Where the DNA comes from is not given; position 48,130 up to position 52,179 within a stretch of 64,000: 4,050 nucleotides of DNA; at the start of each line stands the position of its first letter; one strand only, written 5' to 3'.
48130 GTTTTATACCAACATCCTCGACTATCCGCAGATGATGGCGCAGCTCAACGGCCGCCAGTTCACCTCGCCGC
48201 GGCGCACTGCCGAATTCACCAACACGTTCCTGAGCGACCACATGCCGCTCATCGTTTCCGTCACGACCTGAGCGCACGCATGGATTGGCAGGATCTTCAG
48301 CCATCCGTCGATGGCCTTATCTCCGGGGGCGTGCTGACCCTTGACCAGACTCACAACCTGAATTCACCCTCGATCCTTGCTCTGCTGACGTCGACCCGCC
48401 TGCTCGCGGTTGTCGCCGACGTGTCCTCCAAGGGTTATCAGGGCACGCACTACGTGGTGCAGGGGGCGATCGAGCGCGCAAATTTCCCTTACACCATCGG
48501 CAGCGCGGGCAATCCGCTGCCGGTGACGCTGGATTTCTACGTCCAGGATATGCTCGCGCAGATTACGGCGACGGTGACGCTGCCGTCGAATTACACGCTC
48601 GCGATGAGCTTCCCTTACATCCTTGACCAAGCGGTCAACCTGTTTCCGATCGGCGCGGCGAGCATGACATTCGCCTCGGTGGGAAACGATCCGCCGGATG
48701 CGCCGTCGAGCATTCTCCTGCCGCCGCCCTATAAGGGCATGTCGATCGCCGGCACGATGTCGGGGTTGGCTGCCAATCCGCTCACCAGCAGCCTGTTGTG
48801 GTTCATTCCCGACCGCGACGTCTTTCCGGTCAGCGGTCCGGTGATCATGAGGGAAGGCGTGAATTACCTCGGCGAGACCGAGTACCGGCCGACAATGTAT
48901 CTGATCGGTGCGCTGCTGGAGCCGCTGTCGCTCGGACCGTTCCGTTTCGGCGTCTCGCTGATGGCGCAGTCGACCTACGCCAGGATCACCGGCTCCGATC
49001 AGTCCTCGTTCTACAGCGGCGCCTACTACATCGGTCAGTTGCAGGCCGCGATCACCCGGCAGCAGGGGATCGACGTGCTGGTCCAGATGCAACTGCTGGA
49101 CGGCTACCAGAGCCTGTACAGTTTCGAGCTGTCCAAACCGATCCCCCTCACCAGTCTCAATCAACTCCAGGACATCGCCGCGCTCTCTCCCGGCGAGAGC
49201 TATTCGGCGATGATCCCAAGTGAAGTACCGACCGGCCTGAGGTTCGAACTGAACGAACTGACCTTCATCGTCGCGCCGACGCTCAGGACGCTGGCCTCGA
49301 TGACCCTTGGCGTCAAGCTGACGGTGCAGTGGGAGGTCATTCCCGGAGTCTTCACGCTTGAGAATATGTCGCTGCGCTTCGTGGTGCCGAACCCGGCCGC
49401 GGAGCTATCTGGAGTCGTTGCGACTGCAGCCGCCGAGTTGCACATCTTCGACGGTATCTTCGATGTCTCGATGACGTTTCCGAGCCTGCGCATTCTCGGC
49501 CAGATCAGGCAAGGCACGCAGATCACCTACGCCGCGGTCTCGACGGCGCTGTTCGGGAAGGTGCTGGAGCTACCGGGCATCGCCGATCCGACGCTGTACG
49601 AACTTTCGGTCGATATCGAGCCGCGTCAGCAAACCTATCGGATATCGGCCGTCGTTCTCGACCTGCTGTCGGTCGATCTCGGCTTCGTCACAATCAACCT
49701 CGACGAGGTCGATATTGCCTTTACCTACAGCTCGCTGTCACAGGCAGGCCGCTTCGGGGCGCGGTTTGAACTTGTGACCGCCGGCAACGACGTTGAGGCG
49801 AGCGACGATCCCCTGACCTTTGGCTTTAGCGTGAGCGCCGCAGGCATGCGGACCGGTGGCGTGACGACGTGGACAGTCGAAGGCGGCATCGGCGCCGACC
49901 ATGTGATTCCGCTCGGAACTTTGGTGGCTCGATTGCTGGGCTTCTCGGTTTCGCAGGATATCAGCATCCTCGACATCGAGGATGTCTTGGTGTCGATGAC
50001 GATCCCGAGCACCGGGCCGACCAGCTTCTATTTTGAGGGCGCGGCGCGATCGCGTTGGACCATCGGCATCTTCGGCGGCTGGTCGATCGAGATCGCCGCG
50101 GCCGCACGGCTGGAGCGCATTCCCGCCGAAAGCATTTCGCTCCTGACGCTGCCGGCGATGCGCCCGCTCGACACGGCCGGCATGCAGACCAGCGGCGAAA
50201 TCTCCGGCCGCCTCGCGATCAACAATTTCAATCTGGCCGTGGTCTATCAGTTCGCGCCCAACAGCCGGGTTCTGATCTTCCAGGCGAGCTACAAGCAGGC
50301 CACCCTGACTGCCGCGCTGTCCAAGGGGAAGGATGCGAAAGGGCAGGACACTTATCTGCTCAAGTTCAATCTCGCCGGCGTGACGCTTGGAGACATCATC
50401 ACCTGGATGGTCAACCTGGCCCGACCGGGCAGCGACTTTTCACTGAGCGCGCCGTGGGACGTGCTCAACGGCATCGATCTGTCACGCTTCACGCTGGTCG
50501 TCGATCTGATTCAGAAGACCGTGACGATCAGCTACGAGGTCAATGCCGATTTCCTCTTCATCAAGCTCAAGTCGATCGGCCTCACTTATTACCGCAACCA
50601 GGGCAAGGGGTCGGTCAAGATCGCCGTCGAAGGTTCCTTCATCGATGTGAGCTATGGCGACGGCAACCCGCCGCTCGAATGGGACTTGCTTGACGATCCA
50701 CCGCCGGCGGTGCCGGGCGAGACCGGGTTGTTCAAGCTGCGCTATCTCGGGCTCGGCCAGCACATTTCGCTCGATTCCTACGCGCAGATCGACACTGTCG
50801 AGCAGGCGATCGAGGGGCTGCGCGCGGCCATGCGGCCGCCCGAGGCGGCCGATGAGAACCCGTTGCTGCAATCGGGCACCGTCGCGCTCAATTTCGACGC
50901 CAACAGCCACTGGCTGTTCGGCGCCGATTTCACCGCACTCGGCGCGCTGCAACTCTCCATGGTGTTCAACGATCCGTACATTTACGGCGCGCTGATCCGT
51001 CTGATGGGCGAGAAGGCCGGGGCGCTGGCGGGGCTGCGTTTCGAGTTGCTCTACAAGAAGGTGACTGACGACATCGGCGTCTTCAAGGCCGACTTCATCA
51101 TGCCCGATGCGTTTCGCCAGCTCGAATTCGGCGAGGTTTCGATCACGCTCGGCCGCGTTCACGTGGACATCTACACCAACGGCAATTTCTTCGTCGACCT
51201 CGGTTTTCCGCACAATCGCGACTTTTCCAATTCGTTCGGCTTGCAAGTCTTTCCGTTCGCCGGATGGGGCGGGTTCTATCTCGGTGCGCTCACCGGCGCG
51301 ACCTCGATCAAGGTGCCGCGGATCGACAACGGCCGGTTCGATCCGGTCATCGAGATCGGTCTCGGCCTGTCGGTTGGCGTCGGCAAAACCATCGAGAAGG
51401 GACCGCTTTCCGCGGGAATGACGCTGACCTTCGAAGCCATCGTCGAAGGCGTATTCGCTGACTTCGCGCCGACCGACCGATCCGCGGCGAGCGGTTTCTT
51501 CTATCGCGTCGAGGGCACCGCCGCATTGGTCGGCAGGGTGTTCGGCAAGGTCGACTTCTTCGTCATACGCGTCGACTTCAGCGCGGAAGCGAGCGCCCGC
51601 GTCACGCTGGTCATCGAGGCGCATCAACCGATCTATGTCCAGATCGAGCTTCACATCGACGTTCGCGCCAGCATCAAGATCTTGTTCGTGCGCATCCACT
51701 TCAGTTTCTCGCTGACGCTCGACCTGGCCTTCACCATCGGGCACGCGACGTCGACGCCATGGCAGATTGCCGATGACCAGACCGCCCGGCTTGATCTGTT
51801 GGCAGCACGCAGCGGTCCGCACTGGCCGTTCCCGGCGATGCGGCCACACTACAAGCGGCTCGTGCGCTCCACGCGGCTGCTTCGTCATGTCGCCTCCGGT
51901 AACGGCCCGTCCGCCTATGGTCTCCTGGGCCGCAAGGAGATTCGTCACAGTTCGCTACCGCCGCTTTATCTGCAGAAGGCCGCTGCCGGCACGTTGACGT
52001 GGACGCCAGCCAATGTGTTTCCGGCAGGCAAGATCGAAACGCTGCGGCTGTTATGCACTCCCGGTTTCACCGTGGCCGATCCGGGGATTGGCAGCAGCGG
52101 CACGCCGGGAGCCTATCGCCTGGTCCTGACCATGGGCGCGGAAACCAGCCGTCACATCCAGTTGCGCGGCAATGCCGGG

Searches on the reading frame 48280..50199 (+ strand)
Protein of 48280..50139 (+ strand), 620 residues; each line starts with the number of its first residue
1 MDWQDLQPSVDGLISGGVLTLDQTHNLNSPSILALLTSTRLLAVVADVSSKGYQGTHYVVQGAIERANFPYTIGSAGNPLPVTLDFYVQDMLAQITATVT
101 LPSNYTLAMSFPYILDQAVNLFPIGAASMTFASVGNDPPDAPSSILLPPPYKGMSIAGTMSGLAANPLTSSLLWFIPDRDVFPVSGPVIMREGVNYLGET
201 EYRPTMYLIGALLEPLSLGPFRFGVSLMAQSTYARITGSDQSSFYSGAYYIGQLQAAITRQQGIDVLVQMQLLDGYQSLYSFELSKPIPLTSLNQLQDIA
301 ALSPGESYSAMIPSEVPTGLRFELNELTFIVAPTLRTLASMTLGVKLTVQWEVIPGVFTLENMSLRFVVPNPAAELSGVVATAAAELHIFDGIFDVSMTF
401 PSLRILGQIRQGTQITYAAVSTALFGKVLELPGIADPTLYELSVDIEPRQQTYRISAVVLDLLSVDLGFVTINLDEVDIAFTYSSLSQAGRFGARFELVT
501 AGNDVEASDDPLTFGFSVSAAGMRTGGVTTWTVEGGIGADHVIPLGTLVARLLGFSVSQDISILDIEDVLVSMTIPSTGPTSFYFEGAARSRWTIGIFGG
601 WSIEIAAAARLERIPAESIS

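Call 74: find_homologous_proteins(query=window:48280-50139:+, max_evalue=0.001)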
Query window:48280-50139:+: 8000 candidates shared short words with the query, none scored E <= 0.001.

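Call 95: search_solved_structures(query=A3, max_evalue=1)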
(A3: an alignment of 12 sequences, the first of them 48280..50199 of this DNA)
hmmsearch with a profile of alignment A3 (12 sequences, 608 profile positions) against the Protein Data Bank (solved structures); distinct sequences matched with E-value up to 1: 0.

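Call 99: find_homologous_proteins(query=A3, max_evalue=0.00001)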
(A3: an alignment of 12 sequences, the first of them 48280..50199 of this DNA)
Query A3 (12 sequences): 8000 candidates shared short words with the query, none scored E <= 0.00001.
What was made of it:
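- Tried and rejected: This is probably a limit of the word index for such proteins (calls 74, 99).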

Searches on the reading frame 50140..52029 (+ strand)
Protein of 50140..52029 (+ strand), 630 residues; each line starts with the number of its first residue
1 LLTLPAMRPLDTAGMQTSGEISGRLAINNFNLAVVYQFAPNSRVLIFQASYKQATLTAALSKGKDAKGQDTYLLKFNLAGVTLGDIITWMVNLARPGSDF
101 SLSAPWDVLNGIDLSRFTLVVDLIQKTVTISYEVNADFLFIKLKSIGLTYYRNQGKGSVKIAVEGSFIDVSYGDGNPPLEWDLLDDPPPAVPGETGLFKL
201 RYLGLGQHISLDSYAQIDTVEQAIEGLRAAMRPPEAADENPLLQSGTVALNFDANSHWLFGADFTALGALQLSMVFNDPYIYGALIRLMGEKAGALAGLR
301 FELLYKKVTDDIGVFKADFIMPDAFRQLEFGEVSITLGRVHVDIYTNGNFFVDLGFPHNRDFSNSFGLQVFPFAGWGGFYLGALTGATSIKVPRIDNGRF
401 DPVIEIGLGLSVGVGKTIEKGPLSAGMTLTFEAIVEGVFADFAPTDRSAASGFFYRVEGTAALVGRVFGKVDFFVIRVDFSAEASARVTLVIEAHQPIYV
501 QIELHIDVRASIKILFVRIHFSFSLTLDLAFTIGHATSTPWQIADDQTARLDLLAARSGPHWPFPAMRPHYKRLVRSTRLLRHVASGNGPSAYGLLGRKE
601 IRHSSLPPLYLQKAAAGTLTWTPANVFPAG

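Call 96: search_solved_structures(query=A4, max_evalue=1)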
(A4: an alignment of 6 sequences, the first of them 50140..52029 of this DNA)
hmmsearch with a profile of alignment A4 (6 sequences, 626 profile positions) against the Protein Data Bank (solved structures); distinct sequences matched with E-value up to 1: 0.
